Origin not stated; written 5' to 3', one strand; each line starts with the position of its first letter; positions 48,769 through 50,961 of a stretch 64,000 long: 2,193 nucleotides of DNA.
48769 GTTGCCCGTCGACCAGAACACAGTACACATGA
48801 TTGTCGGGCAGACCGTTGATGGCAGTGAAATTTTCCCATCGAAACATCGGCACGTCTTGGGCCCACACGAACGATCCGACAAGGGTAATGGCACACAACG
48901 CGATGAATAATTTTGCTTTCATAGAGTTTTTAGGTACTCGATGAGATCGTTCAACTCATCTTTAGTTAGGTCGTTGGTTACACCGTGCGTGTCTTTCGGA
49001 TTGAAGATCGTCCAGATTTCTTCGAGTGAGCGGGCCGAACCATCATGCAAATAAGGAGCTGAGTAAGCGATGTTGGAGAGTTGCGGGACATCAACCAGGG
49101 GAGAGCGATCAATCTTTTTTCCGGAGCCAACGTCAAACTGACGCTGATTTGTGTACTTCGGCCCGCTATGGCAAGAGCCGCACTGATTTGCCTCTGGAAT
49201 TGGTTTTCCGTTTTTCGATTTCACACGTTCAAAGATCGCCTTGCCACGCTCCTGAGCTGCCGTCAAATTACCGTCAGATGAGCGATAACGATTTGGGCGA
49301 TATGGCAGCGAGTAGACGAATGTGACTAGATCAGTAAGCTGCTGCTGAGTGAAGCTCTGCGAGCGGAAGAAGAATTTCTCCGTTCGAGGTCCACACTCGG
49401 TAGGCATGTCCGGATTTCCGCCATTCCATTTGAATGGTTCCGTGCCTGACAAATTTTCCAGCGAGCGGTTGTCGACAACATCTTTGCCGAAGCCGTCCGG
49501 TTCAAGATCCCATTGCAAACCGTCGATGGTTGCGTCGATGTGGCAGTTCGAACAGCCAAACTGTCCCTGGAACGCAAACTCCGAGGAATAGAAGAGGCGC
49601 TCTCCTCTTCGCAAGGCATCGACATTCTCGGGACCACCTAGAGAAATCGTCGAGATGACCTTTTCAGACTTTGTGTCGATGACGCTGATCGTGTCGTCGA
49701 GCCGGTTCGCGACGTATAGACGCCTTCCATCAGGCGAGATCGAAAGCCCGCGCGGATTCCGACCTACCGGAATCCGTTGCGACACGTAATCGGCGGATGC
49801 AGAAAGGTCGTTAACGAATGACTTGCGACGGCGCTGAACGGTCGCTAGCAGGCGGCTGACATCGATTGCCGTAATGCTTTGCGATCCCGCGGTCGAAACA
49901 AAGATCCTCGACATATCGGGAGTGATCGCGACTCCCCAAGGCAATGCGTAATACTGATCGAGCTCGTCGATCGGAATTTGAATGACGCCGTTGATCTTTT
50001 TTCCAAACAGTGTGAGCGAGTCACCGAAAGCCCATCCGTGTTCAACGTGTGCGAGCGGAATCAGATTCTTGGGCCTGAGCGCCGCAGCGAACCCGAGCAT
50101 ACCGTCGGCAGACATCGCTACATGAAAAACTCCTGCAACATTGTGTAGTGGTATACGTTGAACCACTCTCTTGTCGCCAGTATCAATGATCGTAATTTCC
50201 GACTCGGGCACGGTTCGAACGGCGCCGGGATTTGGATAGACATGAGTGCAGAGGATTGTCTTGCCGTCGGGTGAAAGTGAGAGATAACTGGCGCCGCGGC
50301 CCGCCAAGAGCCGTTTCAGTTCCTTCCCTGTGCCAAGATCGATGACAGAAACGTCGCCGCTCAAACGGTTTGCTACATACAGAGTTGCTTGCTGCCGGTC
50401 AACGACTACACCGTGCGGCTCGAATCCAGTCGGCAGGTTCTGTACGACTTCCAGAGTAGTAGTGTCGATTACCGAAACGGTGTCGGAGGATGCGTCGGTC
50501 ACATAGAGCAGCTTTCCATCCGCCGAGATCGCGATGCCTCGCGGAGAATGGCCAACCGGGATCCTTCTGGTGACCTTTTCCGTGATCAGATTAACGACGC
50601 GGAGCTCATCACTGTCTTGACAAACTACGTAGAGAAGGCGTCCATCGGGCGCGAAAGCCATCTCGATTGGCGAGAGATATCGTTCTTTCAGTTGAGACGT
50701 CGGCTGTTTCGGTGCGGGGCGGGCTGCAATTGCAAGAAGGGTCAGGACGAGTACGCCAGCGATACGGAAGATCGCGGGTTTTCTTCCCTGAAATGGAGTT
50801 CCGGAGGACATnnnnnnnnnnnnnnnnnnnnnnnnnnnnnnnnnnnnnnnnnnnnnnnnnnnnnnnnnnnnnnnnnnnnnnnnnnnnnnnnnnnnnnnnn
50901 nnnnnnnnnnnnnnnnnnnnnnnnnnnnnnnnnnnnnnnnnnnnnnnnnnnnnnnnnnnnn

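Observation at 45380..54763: Tightly coupled 7-gene operon of exported heme/propeller proteins led by a dedicated DAHP synthase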

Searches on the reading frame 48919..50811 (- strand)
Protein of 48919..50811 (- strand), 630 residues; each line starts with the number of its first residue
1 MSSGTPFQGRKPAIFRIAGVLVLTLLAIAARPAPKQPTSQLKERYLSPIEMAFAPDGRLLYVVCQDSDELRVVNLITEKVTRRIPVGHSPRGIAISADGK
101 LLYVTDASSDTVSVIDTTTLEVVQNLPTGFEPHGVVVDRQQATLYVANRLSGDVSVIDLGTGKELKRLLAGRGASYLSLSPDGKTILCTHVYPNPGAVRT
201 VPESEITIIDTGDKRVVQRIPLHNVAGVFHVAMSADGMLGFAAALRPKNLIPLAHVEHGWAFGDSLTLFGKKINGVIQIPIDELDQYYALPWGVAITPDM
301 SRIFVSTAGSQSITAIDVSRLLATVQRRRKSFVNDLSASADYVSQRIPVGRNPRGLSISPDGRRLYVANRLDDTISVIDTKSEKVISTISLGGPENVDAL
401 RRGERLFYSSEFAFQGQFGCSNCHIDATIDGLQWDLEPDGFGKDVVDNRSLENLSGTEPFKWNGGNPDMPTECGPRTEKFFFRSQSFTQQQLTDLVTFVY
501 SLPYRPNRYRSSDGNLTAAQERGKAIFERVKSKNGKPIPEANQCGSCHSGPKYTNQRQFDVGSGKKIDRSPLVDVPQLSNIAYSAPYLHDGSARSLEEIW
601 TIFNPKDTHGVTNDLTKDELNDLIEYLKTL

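Call 4: search_protein_families(library=pfam, proteins=[window:48919-50811:-], max_evalue=0.01)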
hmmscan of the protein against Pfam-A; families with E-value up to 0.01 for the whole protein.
window:48919-50811:- (630 aa): 21 families
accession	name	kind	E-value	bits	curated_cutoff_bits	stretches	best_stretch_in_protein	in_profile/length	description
PF02239.22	Cytochrom_D1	-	8.5e-19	67.8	25.5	2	37-128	27-117/368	Cytochrome D1 heme domain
PF21783.3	YNCE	-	8.1e-18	65.3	27.1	2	59-221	169-323/339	YNCE-like beta-propeller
PF10282.15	Lactonase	-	9.6e-16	58.4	21.7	3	92-159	248-320/344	Lactonase, 7-bladed beta-propeller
PF25174.1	Beta-prop_THOC3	-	6.4e-13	48.8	305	1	51-186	52-186/272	THOC3 beta-propeller domain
PF08450.18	SGL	-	2.4e-08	34.3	26.3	1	78-168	124-220/246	SMP-30/Gluconolactonase/LRE-like region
PF01436.27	NHL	-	7.8e-08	32.4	20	0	89-109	3-22/28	NHL repeat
PF03150.19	CCP_MauG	-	1.1e-07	33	25.6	1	542-607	22-87/149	Di-haem cytochrome c peroxidase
PF01731.26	Arylesterase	-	1.3e-07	32.1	21.3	0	79-114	45-80/86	Arylesterase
PF00034.26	Cytochrom_C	-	7.8e-07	30.8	21.3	1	533-630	2-89/90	Cytochrome c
PF07676.18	PD40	-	8.8e-06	26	20.9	0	166-186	2-23/38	WD40-like Beta Propeller Repeat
PF12894.13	ANAPC4_WD40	-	1.6e-05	25.5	22.9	0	50-88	43-80/91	Anaphase-promoting complex subunit 4 WD40 domain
PF23749.1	DUF7165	-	0.00017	20.9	26.7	0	52-191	28-168/442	Domain of unknown function (DUF7165)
PF25175.1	Beta-prop_WDR5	-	0.00018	21.3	250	1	50-189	57-197/296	WDR5 beta-propeller domain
PF23393.2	Beta-prop_WDR90_POC16_2nd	-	0.00023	20.9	60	0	51-123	84-163/291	WDR90/POC16, second beta-propeller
PF24796.1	WDR55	-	0.00033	20.2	200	0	50-119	58-126/296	WDR55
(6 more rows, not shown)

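Call 5: search_protein_families(library=ncbifam, proteins=[window:48919-50811:-], max_evalue=0.01)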
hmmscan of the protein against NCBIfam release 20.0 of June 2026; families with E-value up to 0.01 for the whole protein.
window:48919-50811:- (630 aa): 22 families
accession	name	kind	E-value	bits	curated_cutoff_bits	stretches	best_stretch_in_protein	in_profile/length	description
NF052342.1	hydrazine_BC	exception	4.5e-65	220.1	1250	3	16-406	11-400/690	hydrazine synthase subunit beta-gamma fusion subunit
NF052340.1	hydrazine_beta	equivalog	4.3e-50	170.8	560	1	18-380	5-369/372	hydrazine synthase subunit beta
TIGR02276.1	beta_rpt_yvtn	repeat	1.2e-48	162.8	27.85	4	360-393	1-34/42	beta-propeller repeat protein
TIGR03866.1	PQQ_ABC_repeats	subfamily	9.2e-41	139.9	287.3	2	58-189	11-142/310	PQQ-dependent catabolism-associated beta-propeller protein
NF052341.1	hydrazine_gamma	equivalog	3.1e-27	95.4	625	2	397-564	65-237/339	hydrazine synthase subunit gamma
NF052460.1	L-NosZ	equivalog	2.4e-26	92.3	700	2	49-238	90-270/480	clade III lactonase-type nitrous-oxide reductase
NF052280.1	7_blade_YncE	equivalog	2.7e-20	72.4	400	3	111-169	56-114/338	7-bladed beta-propeller protein YncE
NF048007.1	MmpL3Stblzr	equivalog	3.2e-13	49.6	600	2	85-216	45-169/366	MmpL3/TtfA transport complex stabilizer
TIGR03907.1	QH_beta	equivalog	3.4e-13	49.4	223.2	1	105-189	6-98/338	quinohemoprotein amine dehydrogenase subunit beta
TIGR04244.1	nitrous_NosZ_RR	equivalog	3.1e-11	42.5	625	2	78-123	305-350/627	TAT-dependent nitrous-oxide reductase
TIGR04039.1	MXAN_0977_Heme2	hypoth_equivalog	6.1e-10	38.7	362.85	1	574-604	246-276/336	MbnH family di-heme enzyme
NF008258.1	PRK11028.1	equivalog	1.3e-07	31.1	370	1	93-177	234-326/330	6-phosphogluconolactonase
NF038117.1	choice_anch_I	subfamily_domain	2.4e-06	26.7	300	0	327-384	71-139/458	choice-of-anchor I family protein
NF033206.1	ScyE_fam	subfamily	4.3e-06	26.5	80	1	89-183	9-135/333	ScyD/ScyE family protein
NF038015.2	AztD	exception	4.5e-05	22.4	400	0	94-133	310-349/356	zinc metallochaperone AztD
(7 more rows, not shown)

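Call 12: find_homologous_proteins(query=window:48919-50811:-, max_evalue=1e-10)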
Query window:48919-50811:- (630 aa): 5887 proteins with E <= 1e-10 among 8000 candidates; the best 120 are listed.
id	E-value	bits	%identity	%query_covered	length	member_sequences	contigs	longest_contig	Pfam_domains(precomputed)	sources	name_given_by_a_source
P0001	0.0e+0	1435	100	100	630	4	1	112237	PF25174.2,PF01731.27,PF03150.20,PF12894.14,PF21783.3,PF02239.23,PF01436.28,PF07676.19,PF00034.27,PF08450.19,PF22494.4,PF10282.16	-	-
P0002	0.0e+0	1279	88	100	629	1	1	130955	PF25174.2,PF01731.27,PF03150.20,PF12894.14,PF21783.3,PF02239.23,PF24796.2,PF01436.28,PF07676.19,PF00034.27,PF08450.19,PF22494.4,PF10282.16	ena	-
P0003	0.0e+0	1279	88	100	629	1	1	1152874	PF25174.2,PF01731.27,PF03150.20,PF12894.14,PF21783.3,PF02239.23,PF24796.2,PF01436.28,PF07676.19,PF00034.27,PF08450.19,PF22494.4,PF10282.16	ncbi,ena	-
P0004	0.0e+0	1279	88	100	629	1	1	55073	PF25174.2,PF01731.27,PF03150.20,PF12894.14,PF21783.3,PF02239.23,PF24796.2,PF01436.28,PF07676.19,PF00034.27,PF08450.19,PF22494.4,PF10282.16,PF23749.2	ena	-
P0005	0.0e+0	1264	88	100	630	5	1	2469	PF25174.2,PF01731.27,PF03150.20,PF12894.14,PF21783.3,PF02239.23,PF01436.28,PF07676.19,PF00034.27,PF08450.19,PF22494.4,PF10282.16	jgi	jgi:YVTN family beta-propeller protein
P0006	0.0e+0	1257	86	100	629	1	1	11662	PF22494.4,PF10282.16,PF25174.2,PF01731.27,PF03150.20,PF12894.14,PF21783.3,PF02239.23,PF01436.28,PF00034.27,PF08450.19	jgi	jgi:YVTN family beta-propeller protein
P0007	0.0e+0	1151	78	100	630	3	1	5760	PF25174.2,PF23381.2,PF01731.27,PF03150.20,PF12894.14,PF21783.3,PF02239.23,PF07676.19,PF00034.27,PF08450.19,PF22494.4,PF10282.16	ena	-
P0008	0.0e+0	1135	79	98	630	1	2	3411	PF22494.4,PF10282.16,PF25174.2,PF23381.2,PF03150.20,PF21783.3,PF02239.23,PF00034.27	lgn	-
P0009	0.0e+0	1130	77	97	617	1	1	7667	PF22494.4,PF10282.16,PF25174.2,PF01731.27,PF03150.20,PF12894.14,PF21783.3,PF02239.23,PF00034.27,PF08450.19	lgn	-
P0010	0.0e+0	1129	76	100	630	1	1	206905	PF22494.4,PF10282.16,PF25174.2,PF01731.27,PF03150.20,PF12894.14,PF25175.2,PF21783.3,PF02239.23,PF08450.19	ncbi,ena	-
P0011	0.0e+0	1127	79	98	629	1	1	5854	PF25174.2,PF23381.2,PF01731.27,PF03150.20,PF12894.14,PF25175.2,PF21783.3,PF02239.23,PF24796.2,PF07676.19,PF00034.27,PF08450.19,PF22494.4,PF10282.16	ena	-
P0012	0.0e+0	1126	79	98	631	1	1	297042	PF25174.2,PF23381.2,PF01731.27,PF03150.20,PF12894.14,PF25175.2,PF21783.3,PF02239.23,PF24796.2,PF01436.28,PF07676.19,PF00034.27,PF08450.19,PF22494.4,PF10282.16,PF23414.2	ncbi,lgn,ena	ncbi:MAG: beta-propeller fold lactonase family protein [Candidatus Sulfotelmatobacter sp.]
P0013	0.0e+0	1126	77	98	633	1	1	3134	PF22494.4,PF10282.16,PF25174.2,PF01731.27,PF03150.20,PF21783.3,PF02239.23,PF07676.19,PF00034.27,PF08450.19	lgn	-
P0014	0.0e+0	1125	78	98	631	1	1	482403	PF25174.2,PF23381.2,PF03150.20,PF12894.14,PF21783.3,PF02239.23,PF24796.2,PF01436.28,PF00034.27,PF08450.19,PF22494.4,PF10282.16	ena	-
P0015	0.0e+0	1124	78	98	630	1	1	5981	PF25174.2,PF23381.2,PF01731.27,PF03150.20,PF12894.14,PF21783.3,PF02239.23,PF07676.19,PF00034.27,PF08450.19,PF22494.4,PF10282.16,PF23414.2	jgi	jgi:YVTN family beta-propeller protein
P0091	0.0e+0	1107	78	95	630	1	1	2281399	PF22494.4,PF10282.16,PF25174.2,PF01731.27,PF03150.20,PF21783.3,PF02239.23,PF07676.19,PF00034.27,PF08450.19,PF23414.2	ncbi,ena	-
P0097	0.0e+0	1106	76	98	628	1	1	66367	PF25174.2,PF01731.27,PF03150.20,PF12894.14,PF21783.3,PF02239.23,PF01436.28,PF07676.19,PF00034.27,PF08450.19,PF22494.4,PF10282.16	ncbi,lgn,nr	ncbi:MAG TPA: beta-propeller fold lactonase family protein [Candidatus Dormibacteraeota bacterium]|n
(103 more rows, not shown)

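Call 13: find_encoding_contigs(protein=P0091, flank=10000, max_places=2)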
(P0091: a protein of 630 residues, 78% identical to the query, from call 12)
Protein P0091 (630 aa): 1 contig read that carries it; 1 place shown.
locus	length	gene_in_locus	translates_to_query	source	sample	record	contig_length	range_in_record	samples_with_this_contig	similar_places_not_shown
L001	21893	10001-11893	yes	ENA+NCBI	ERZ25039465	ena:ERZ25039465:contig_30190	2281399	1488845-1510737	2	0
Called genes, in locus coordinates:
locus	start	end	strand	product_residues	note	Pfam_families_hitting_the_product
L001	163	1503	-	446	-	PF03916:NrfD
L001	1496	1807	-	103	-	-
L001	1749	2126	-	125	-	PF13534:Fer4_17 (faint), PF12838:Fer4_7, PF13237:Fer4_10 (weak), PF13247:Fer4_11, PF00037:Fer4 (faint), PF13187:Fer4_9 (weak), PF25160:LdpA_Fe-S-bd (weak), PF12837:Fer4_6 (weak), +2 more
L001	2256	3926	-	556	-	PF04879:Molybdop_Fe4S4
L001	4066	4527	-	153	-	PF02085:Cytochrom_CIII (weak), PF14522:Cytochrome_C7 (faint)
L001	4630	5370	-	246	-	PF01597:GCV_H (faint)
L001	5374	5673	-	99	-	-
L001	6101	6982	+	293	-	PF00793:DAHP_synth_1, PF03102:NeuB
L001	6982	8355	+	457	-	PF26549:Tricorn_N, PF18582:HZS_alpha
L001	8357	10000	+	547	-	PF01839:FG-GAP (faint), PF13517:FG-GAP_3, PF07593:UnbV_ASPIC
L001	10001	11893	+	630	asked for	PF08450:SGL (faint), PF22494:choice_anch_I (faint), PF02239:Cytochrom_D1, PF25174:Beta-prop_THOC3, PF07676:PD40 (faint), PF21783:YNCE (weak), PF23414:Beta-prop_EML_2 (faint), PF10282:Lactonase (weak), +3 more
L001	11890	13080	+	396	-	PF07494:Reg_prop (faint)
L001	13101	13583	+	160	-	PF01042:Ribonuc_L-PSP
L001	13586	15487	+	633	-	PF13433:Peripla_BP_5 (faint), PF13458:Peripla_BP_6, PF01094:ANF_receptor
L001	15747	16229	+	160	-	PF05544:Pro_racemase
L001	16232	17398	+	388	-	PF10509:GalKase_gal_bdg, PF00288:GHMP_kinases_N, PF08544:GHMP_kinases_C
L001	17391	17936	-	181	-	PF00583:Acetyltransf_1, PF13508:Acetyltransf_7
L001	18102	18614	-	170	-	PF00206:Lyase_1, PF14698:ASL_C2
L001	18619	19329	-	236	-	PF00206:Lyase_1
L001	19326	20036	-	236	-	PF20979:Arginosuc_syn_C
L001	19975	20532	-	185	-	PF00764:Arginosuc_synth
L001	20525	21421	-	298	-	PF02729:OTCace_N, PF00185:OTCace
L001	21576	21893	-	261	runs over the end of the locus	PF00696:AA_kinase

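Call 14: find_encoding_contigs(protein=P0097, flank=10000, max_places=2)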
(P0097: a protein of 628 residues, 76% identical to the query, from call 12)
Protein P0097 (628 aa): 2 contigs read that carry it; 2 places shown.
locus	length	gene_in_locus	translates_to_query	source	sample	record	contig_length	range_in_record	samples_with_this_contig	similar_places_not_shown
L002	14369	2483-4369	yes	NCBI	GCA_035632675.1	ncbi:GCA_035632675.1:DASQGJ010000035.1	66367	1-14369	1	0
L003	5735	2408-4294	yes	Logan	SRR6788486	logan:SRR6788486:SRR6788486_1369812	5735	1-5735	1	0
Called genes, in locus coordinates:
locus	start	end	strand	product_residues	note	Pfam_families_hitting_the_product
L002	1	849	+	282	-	PF18582:HZS_alpha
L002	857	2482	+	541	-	PF01839:FG-GAP (faint), PF13517:FG-GAP_3, PF07593:UnbV_ASPIC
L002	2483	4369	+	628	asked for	PF01731:Arylesterase (faint), PF08450:SGL (faint), PF10282:Lactonase (faint), PF12894:ANAPC4_WD40 (faint), PF22494:choice_anch_I (faint), PF01436:NHL (faint), PF02239:Cytochrom_D1 (weak), PF25174:Beta-prop_THOC3, +4 more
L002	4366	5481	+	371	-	PF07494:Reg_prop (faint)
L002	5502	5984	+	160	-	PF01042:Ribonuc_L-PSP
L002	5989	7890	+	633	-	PF13458:Peripla_BP_6, PF01094:ANF_receptor, PF13433:Peripla_BP_5 (faint)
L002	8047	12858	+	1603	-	PF00069:Pkinase, PF07714:PK_Tyr_Ser-Thr, PF03109:ABC1 (weak), PF13428:TPR_14 (faint), PF08308:PEGA (faint), PF13620:CarboxypepD_reg (faint)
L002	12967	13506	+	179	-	PF12867:DinB_2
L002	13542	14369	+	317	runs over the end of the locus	PF05544:Pro_racemase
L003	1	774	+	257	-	?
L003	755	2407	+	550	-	PF01839:FG-GAP (faint), PF13517:FG-GAP_3, PF07593:UnbV_ASPIC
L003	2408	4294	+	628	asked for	PF01731:Arylesterase (faint), PF08450:SGL (faint), PF10282:Lactonase (faint), PF12894:ANAPC4_WD40 (faint), PF22494:choice_anch_I (faint), PF01436:NHL (faint), PF02239:Cytochrom_D1 (weak), PF25174:Beta-prop_THOC3, +4 more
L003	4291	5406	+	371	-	PF07494:Reg_prop (faint)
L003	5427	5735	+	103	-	?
